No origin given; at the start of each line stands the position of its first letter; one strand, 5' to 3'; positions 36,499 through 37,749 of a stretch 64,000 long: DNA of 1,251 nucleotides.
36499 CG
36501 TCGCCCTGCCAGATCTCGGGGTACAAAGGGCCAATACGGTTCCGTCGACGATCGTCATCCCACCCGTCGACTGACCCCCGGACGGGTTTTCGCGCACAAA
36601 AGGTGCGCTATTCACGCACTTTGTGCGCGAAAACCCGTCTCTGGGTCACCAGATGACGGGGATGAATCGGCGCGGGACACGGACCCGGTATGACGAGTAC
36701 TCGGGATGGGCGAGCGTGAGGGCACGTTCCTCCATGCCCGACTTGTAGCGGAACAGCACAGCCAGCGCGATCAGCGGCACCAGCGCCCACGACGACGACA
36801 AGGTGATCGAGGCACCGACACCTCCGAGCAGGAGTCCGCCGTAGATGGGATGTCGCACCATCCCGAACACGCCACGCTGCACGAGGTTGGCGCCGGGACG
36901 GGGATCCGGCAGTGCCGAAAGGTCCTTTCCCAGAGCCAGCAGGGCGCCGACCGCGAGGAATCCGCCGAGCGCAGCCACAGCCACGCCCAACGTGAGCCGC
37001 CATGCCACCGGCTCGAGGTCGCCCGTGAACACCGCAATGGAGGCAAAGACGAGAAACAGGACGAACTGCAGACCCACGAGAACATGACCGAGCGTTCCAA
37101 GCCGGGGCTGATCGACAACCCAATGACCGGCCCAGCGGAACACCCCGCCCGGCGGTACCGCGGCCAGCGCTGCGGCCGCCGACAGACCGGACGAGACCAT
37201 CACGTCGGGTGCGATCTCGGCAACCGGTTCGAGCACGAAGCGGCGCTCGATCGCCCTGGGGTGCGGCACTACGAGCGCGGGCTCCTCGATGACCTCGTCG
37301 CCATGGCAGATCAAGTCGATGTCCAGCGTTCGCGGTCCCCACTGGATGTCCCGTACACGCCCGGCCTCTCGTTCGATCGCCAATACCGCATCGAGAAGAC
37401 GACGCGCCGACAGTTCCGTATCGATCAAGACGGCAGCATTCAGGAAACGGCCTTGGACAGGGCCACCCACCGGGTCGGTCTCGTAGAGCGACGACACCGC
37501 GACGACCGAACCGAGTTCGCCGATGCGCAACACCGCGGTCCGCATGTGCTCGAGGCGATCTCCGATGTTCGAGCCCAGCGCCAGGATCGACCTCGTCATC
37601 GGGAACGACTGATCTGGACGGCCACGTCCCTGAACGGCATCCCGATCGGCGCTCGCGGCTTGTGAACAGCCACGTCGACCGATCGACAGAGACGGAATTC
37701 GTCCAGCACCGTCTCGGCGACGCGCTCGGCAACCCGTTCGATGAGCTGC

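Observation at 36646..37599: FolK (HPPK) fused in-frame to an ICMT/PEMT-like membrane methyltransferase domain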

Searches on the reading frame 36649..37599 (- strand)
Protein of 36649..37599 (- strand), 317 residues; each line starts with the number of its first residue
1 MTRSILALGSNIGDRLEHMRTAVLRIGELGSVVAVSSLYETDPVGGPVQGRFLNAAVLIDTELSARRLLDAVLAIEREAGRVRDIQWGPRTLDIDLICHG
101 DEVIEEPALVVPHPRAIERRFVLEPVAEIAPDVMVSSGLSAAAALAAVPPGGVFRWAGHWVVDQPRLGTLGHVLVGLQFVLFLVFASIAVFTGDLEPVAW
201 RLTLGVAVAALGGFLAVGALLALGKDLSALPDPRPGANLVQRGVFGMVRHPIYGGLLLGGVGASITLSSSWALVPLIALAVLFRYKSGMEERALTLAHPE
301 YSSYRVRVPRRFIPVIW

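Call 4: search_protein_families(library=pfam, proteins=[window:36649-37599:-], max_evalue=0.01)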
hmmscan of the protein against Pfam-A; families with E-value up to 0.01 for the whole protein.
window:36649-37599:- (317 aa): 3 families
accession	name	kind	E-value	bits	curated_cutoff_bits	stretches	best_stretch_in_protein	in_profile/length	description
PF01288.25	HPPK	-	5.3e-38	130.4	25.7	1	5-131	1-116/116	7,8-dihydro-6-hydroxymethylpterin-pyrophosphokinase (HPPK)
PF04191.18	PEMT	-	2.5e-08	34.8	25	1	200-291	1-95/105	Phospholipid methyltransferase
PF04140.19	ICMT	-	3.2e-05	24.7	24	1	219-294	15-93/95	Isoprenylcysteine carboxyl methyltransferase (ICMT) family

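Call 5: search_protein_families(library=ncbifam, proteins=[window:36649-37599:-], max_evalue=0.01)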
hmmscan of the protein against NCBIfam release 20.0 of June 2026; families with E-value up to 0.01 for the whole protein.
window:36649-37599:- (317 aa): 4 families
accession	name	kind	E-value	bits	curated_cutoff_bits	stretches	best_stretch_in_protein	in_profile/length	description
TIGR01498.1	folK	equivalog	2.2e-40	137.8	54.1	1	5-131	2-128/128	2-amino-4-hydroxy-6-hydroxymethyldihydropteridine diphosphokinase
NF007595.0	PRK10239.1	equivalog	3.7e-32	111.3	252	1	1-146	1-149/159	2-amino-4-hydroxy-6-hydroxymethyldihydropteridine diphosphokinase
NF010692.0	PRK14092.1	equivalog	6.4e-30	104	234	1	3-142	9-149/163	2-amino-4-hydroxy-6-hydroxymethyldihydropteridine diphosphokinase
NF040696.1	isopcys_mtase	equivalog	1.2e-11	44.8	160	1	170-315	43-189/190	protein-S-isoprenylcysteine O-methyltransferase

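Call 6: find_homologous_proteins(query=window:36649-37599:-)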
Query window:36649-37599:- (317 aa): 615 proteins with E <= 0.001 among 8000 candidates; the best 120 are listed.
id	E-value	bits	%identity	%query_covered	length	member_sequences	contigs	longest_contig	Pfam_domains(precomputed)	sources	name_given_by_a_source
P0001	6.1e-200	681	100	100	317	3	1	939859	PF01288.26,PF04191.19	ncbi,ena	-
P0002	1.7e-178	611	88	100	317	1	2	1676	PF01288.26,PF04191.19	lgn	-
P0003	1.9e-151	522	76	100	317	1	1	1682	PF01288.26,PF04191.19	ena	-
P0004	2.4e-150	518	74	100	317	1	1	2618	PF01288.26,PF04191.19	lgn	-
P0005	4.8e-143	494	70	100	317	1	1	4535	PF04140.20,PF01288.26,PF04191.19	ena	-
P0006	1.8e-138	479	69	100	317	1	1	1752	PF01288.26,PF04191.19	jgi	jgi:2-amino-4-hydroxy-6-hydroxymethyldihydropteridine diphosphokinase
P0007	1.3e-136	473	68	100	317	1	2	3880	PF01288.26,PF04191.19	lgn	-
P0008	3.7e-133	462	66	100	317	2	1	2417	PF04140.20,PF01288.26,PF04191.19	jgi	-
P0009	2.6e-118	413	60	100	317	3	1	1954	PF01288.26,PF04191.19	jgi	-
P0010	3.1e-118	413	61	100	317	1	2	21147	PF01288.26,PF04191.19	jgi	jgi:2-amino-4-hydroxy-6-hydroxymethyldihydropteridine diphosphokinase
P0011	1.5e-116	407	59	100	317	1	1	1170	PF01288.26,PF04191.19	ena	-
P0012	3.9e-115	403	61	100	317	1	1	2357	PF01288.26,PF04191.19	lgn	-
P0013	4.4e-114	399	60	100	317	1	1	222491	PF01288.26,PF04191.19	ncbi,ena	-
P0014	8.0e-114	398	58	100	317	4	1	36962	PF01288.26,PF04191.19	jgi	jgi:2-amino-4-hydroxy-6-hydroxymethyldihydropteridine diphosphokinase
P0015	2.9e-113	397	58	100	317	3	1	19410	PF01288.26,PF04191.19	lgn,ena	-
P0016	1.3e-112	394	59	100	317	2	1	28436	PF01288.26,PF04191.19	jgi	jgi:2-amino-4-hydroxy-6-hydroxymethyldihydropteridine diphosphokinase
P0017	1.4e-112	394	58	100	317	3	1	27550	PF01288.26,PF04191.19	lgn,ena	-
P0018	2.7e-109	384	58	100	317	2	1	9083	PF01288.26,PF04191.19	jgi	jgi:2-amino-4-hydroxy-6-hydroxymethyldihydropteridine diphosphokinase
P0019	1.6e-106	374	60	88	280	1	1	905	PF01288.26,PF04191.19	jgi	jgi:2-amino-4-hydroxy-6-hydroxymethyldihydropteridine diphosphokinase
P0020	1.2e-103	365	55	100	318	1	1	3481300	PF01288.26,PF04191.19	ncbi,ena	-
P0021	1.4e-102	361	55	100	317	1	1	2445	PF01288.26,PF04191.19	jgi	jgi:2-amino-4-hydroxy-6-hydroxymethyldihydropteridine diphosphokinase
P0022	1.7e-102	361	56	100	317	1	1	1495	PF04140.20,PF01288.26,PF04191.19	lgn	-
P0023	4.6e-99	350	54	100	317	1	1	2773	PF04140.20,PF01288.26,PF04191.19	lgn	-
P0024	1.1e-98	349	55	100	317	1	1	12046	PF04140.20,PF01288.26,PF04191.19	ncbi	-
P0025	1.0e-94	336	51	100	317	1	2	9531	PF04140.20,PF01288.26,PF04191.19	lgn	-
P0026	9.5e-88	313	50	100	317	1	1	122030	PF04140.20,PF01288.26,PF04191.19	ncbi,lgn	-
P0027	9.8e-88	313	48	100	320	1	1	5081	PF01288.26,PF04191.19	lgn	-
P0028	1.5e-87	312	50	98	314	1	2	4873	PF01288.26,PF04191.19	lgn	-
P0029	1.7e-87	312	49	100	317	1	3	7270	PF01288.26,PF04191.19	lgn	-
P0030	3.8e-87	311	51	100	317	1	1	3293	PF01288.26,PF04191.19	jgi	jgi:2-amino-4-hydroxy-6-hydroxymethyldihydropteridine diphosphokinase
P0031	1.1e-86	309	50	100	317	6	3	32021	PF01288.26,PF04191.19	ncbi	-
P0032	1.8e-85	305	50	100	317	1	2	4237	PF04140.20,PF01288.26,PF04191.19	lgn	-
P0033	3.3e-85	304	47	100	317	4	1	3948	PF01288.26,PF04191.19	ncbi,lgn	-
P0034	6.8e-85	303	52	100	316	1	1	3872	PF01288.26,PF04191.19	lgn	-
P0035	2.3e-82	295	50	100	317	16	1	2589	PF01288.26,PF04191.19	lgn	-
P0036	6.6e-82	294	49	100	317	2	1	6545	PF01288.26,PF04191.19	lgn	-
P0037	5.0e-76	274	46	100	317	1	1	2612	PF04140.20,PF01288.26,PF04191.19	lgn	-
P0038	9.1e-76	273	49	99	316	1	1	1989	PF04140.20,PF01288.26,PF04191.19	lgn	-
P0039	3.9e-74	268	45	100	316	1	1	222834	PF01288.26,PF04191.19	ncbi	-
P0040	7.9e-73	264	46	99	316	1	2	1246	PF04140.20,PF01288.26,PF04191.19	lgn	-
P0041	2.9e-72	262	47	99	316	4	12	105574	PF04140.20,PF01288.26,PF04191.19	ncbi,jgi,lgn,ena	jgi:2-amino-4-hydroxy-6-hydroxymethyldihydropteridine diphosphokinase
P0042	2.8e-71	259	44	100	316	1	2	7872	PF01288.26,PF04191.19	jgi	jgi:2-amino-4-hydroxy-6-hydroxymethyldihydropteridine diphosphokinase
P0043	3.6e-71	258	47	100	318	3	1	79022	PF04140.20,PF01288.26,PF04191.19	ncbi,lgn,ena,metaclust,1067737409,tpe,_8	metaclust:\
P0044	1.8e-70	256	46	100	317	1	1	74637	PF04140.20,PF01288.26,PF04191.19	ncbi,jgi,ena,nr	ncbi:MAG TPA: 2-amino-4-hydroxy-6-hydroxymethyldihydropteridine diphosphokinase [Acidimicrobiia bact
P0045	4.6e-70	255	44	100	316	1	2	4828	PF04140.20,PF01288.26,PF04191.19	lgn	-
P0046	1.0e-69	254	47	99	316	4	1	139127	PF04140.20,PF01288.26,PF04191.19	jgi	jgi:2-amino-4-hydroxy-6-hydroxymethyldihydropteridine diphosphokinase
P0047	1.4e-69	253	49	98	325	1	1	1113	PF04140.20,PF01288.26,PF04191.19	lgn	-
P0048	3.5e-69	252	44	100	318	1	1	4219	PF01288.26,PF04191.19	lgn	-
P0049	3.9e-69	252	47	99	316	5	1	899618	PF04140.20,PF01288.26,PF04191.19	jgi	jgi:2-amino-4-hydroxy-6-hydroxymethyldihydropteridine diphosphokinase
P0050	1.5e-68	250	44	100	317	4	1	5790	PF04140.20,PF01288.26,PF04191.19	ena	-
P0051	3.3e-67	245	45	99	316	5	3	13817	PF04140.20,PF01288.26,PF04191.19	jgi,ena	jgi:2-amino-4-hydroxy-6-hydroxymethyldihydropteridine diphosphokinase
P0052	1.3e-66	243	46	100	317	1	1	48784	PF04140.20,PF01288.26,PF04191.19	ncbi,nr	ncbi:MAG TPA: 2-amino-4-hydroxy-6-hydroxymethyldihydropteridine diphosphokinase [Acidimicrobiia bact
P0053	8.1e-66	241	51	72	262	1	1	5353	PF01288.26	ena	-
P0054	9.2e-66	241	44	100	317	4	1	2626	PF01288.26,PF04191.19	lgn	-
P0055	1.7e-65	240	42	100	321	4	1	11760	PF04140.20,PF01288.26,PF06966.18,PF04191.19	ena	-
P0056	1.8e-64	236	46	99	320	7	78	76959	PF04140.20,PF01288.26,PF04191.19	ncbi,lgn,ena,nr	ncbi:MAG TPA: 2-amino-4-hydroxy-6-hydroxymethyldihydropteridine diphosphokinase [Acidimicrobiia bact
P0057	1.8e-64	236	43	99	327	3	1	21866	PF01288.26,PF04191.19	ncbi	-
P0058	2.1e-64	236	43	100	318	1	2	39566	PF04140.20,PF01288.26,PF06966.18,PF04191.19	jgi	-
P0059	3.3e-64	235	44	100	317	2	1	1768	PF04140.20,PF01288.26,PF04191.19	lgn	-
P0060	6.4e-64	234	44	99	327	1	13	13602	PF01288.26,PF04191.19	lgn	-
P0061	1.1e-63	234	43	100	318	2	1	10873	PF04140.20,PF01288.26,PF06966.18,PF04191.19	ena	-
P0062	1.3e-63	234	43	99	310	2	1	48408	PF04140.20,PF01288.26,PF04191.19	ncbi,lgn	-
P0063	1.5e-63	233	45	100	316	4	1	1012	PF01288.26,PF04191.19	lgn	-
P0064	5.8e-63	231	42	100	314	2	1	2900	PF04140.20,PF01288.26,PF06966.18,PF04191.19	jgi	jgi:2-amino-4-hydroxy-6-hydroxymethyldihydropteridine diphosphokinase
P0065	1.0e-62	231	42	99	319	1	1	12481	PF04140.20,PF01288.26,PF04191.19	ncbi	ncbi:MAG: 2-amino-4-hydroxy-6-hydroxymethyldihydropteridine diphosphokinase [Acidimicrobiia bacteriu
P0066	1.5e-62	230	44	99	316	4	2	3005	PF04140.20,PF01288.26,PF04191.19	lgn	-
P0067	2.3e-62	229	44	98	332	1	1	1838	PF04140.20,PF01288.26,PF04191.19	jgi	-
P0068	2.4e-62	229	43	100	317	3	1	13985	PF04140.20,PF01288.26,PF04191.19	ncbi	-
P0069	6.9e-62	228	43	99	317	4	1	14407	PF04140.20,PF01288.26,PF04191.19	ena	-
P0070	3.6e-61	225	42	100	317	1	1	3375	PF04140.20,PF01288.26,PF04191.19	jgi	jgi:2-amino-4-hydroxy-6-hydroxymethyldihydropteridine diphosphokinase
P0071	5.6e-61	225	42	100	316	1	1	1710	PF04140.20,PF01288.26,PF06966.18,PF04191.19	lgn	-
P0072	3.1e-60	222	42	99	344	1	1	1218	PF01288.26,PF04191.19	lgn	-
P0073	3.1e-60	222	42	99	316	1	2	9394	PF04140.20,PF01288.26,PF04191.19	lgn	-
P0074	2.3e-59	220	43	98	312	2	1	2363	PF04140.20,PF01288.26,PF04191.19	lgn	-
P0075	2.7e-59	219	44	98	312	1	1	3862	PF04140.20,PF01288.26,PF04191.19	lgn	-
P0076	5.2e-59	218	41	100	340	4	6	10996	PF01288.26,PF04191.19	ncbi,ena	-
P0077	6.1e-59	218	44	98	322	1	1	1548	PF04140.20,PF01288.26,PF04191.19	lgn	-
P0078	1.1e-58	217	43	100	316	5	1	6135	PF04140.20,PF01288.26,PF04191.19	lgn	-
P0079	1.1e-58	217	38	100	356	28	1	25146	PF01288.26,PF04191.19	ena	-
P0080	3.0e-58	216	42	100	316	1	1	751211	PF04140.20,PF01288.26,PF04191.19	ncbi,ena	-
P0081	3.1e-58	216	42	100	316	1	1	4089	PF04140.20,PF01288.26,PF04191.19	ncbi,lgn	-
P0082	3.5e-58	216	41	100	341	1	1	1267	PF01288.26,PF04191.19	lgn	-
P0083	4.8e-58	215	41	100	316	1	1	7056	PF04140.20,PF01288.26,PF04191.19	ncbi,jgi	-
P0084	6.1e-58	215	44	100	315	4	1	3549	PF04140.20,PF01288.26,PF04191.19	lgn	-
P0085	9.0e-58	214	43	100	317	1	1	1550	PF04140.20,PF01288.26,PF04191.19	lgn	-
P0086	1.4e-56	210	41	100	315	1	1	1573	PF04140.20,PF01288.26,PF06966.18,PF04191.19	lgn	-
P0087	1.7e-56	210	40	100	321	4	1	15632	PF04140.20,PF01288.26,PF04191.19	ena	-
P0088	2.9e-56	209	42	100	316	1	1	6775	PF04140.20,PF01288.26,PF04191.19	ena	-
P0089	1.1e-49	188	40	89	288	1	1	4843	PF01288.26,PF04191.19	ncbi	-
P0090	8.0e-47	178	62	44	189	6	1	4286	PF01288.26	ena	-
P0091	2.7e-43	167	56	46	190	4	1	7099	PF01288.26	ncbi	ncbi:MAG: 2-amino-4-hydroxy-6-hydroxymethyldihydropteridine diphosphokinase [Acidimicrobiia bacteriu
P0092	3.7e-43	166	54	48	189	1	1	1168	PF01288.26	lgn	-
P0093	8.4e-43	165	59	44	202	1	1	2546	PF01288.26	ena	-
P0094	1.5e-42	164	53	50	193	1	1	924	PF01288.26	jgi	jgi:2-amino-4-hydroxy-6-hydroxymethyldihydropteridine diphosphokinase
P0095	2.5e-42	164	52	49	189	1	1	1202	PF01288.26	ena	-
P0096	7.4e-42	162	55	46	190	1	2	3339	PF01288.26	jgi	jgi:2-amino-4-hydroxy-6-hydroxymethyldihydropteridine diphosphokinase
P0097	7.5e-42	162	56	44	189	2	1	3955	PF01288.26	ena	-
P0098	2.0e-41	161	54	44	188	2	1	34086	PF01288.26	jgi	jgi:2-amino-4-hydroxy-6-hydroxymethyldihydropteridine diphosphokinase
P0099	3.1e-41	160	56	46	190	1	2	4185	PF01288.26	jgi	jgi:2-amino-4-hydroxy-6-hydroxymethyldihydropteridine diphosphokinase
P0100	3.7e-41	160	55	50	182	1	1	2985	PF01288.26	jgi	jgi:2-amino-4-hydroxy-6-hydroxymethyldihydropteridine diphosphokinase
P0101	4.1e-41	160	53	46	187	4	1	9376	PF01288.26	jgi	-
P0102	4.1e-41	160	54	47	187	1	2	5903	PF01288.26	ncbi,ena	-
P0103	1.6e-40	158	53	47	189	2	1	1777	PF01288.26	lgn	-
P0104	3.7e-40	156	55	44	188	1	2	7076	PF01288.26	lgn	-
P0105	8.6e-40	155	50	50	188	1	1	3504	PF01288.26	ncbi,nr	ncbi:MAG: 2-amino-4-hydroxy-6-hydroxymethyldihydropteridine diphosphokinase [Acidimicrobiia bacteriu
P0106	9.0e-40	155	54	47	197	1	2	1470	PF01288.26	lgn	-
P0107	1.5e-39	154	53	47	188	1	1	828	PF01288.26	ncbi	-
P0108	1.6e-39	154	55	46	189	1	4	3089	PF01288.26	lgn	-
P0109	1.9e-39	154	51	47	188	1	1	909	PF01288.26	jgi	-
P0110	2.0e-39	154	51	49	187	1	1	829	PF01288.26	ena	-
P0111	2.8e-39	154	54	48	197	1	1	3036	PF01288.26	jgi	jgi:2-amino-4-hydroxy-6-hydroxymethyldihydropteridine diphosphokinase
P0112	3.2e-39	153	51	47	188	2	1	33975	PF01288.26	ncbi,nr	ncbi:MAG: 2-amino-4-hydroxy-6-hydroxymethyldihydropteridine diphosphokinase [bacterium]|nr:2-amino-4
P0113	4.2e-39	153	54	44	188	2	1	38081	PF01288.26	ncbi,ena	-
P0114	1.7e-38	151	52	46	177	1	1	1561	PF01288.26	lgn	-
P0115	1.9e-38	151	54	44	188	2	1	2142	PF01288.26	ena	-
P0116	2.6e-38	150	53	47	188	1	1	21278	PF01288.26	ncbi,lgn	-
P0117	3.5e-38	150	52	46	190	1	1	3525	PF01288.26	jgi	-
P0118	3.9e-38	150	56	43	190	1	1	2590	PF01288.26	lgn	-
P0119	4.1e-38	150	51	50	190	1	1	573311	PF01288.26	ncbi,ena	-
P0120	1.1e-37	148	52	49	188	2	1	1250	PF01288.26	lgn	-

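Call 8: find_encoding_contigs(protein=P0001, flank=6000, max_places=3)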
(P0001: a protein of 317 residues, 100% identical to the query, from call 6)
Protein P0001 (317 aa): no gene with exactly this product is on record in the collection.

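Call 9: find_related_loci(query=window:36649-37599:-, collection=genome_contigs, flank=6000)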
Query window:36649-37599:- (317 aa) in genome_contigs; peptide patterns used: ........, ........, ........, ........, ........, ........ (x = any residue, [..] = any of these).
150 stretches matched a pattern; 46 encode a relative of the query (tblastn E <= 1e-3); 46 distinct loci.
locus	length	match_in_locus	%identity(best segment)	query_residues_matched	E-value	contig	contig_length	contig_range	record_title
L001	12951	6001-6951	94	1-317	5e-178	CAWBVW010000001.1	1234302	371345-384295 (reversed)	MAG: uncultured bacterium isolate MFD09779.bin.1.214 genome assembly, contig: contig_17678, whole genome shotgun sequenc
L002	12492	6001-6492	47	6-169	4e-36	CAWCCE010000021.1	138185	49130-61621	MAG: uncultured Acidobacteriota bacterium isolate MFD05512.bin.1.261 genome assembly, contig: contig_6089, whole genome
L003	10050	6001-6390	52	6-134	4e-35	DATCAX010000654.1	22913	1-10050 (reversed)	MAG TPA_asm: Candidatus Angelobacter sp. isolate SMAG_U7657 k141_91259, whole genome shotgun sequence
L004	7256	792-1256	50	4-156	3e-35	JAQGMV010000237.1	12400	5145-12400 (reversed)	MAG: Betaproteobacteria bacterium isolate RYN_570 scaffold_6522573, whole genome shotgun sequence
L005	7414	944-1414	51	2-155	6e-33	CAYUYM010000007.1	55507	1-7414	MAG TPA_asm: uncultured Chromatiales bacterium isolate SRP220891_co1_215 genome assembly, contig: NODE_1058_length_55507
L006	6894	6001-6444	47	2-147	2e-32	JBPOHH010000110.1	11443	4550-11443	MAG: Bacteroidota bacterium isolate MAG_525 c_000000186498, whole genome shotgun sequence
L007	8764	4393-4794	50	4-134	4e-32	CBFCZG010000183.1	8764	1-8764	MAG TPA_asm: uncultured Phycisphaerae bacterium isolate SRR6194934_binner13_Refined_19 genome assembly, contig: ERZ78139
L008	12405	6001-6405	50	2-134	2e-31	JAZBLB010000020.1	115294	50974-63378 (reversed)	MAG: Bacteroidota bacterium isolate AB055-bin8 NODE_70_length_115294_cov_40.566996, whole genome shotgun sequence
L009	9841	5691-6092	48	3-134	6e-31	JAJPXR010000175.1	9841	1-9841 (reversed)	MAG: Clostridiales bacterium isolate AH.13_10 NODE_1231_length_9841_cov_7.133047, whole genome shotgun sequence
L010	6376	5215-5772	42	3-165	3e-30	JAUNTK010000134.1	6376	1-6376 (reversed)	MAG: Pseudomonadota bacterium isolate S5R_Sa_13 NODE_3463_length_6376_cov_10.668723, whole genome shotgun sequence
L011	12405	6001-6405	50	4-136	4e-30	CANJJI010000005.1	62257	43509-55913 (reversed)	MAG: Beijerinckiaceae bacterium isolate RH-23may17-1181 genome assembly, contig: RH-23may17-C3300, whole genome shotgun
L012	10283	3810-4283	44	2-154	4e-30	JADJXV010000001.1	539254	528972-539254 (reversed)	MAG: Ignavibacteria bacterium isolate Lyne_18-Q3-R50-59_BAT3C.229 tig00005599-10-5395750, whole genome shotgun sequence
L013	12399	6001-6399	44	6-134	5e-30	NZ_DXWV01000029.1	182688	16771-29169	MAG: Bacteroides sp. isolate HRGM_Genome_3638 HRGM_Genome_3638_29, whole genome shotgun sequence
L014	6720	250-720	46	1-155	1e-29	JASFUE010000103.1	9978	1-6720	MAG: Burkholderiales bacterium isolate D1105M02metaG_Bin_256 D1105M02metaG_FD_scaffold_2146_c1, whole genome shotgun seq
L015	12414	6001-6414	47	1-134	1e-29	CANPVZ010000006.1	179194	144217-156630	MAG: uncultured Phocaeicola sp. isolate Lapin-001__bin39 genome assembly, contig: Lapin-001__NODE_69_length_179194_cov_3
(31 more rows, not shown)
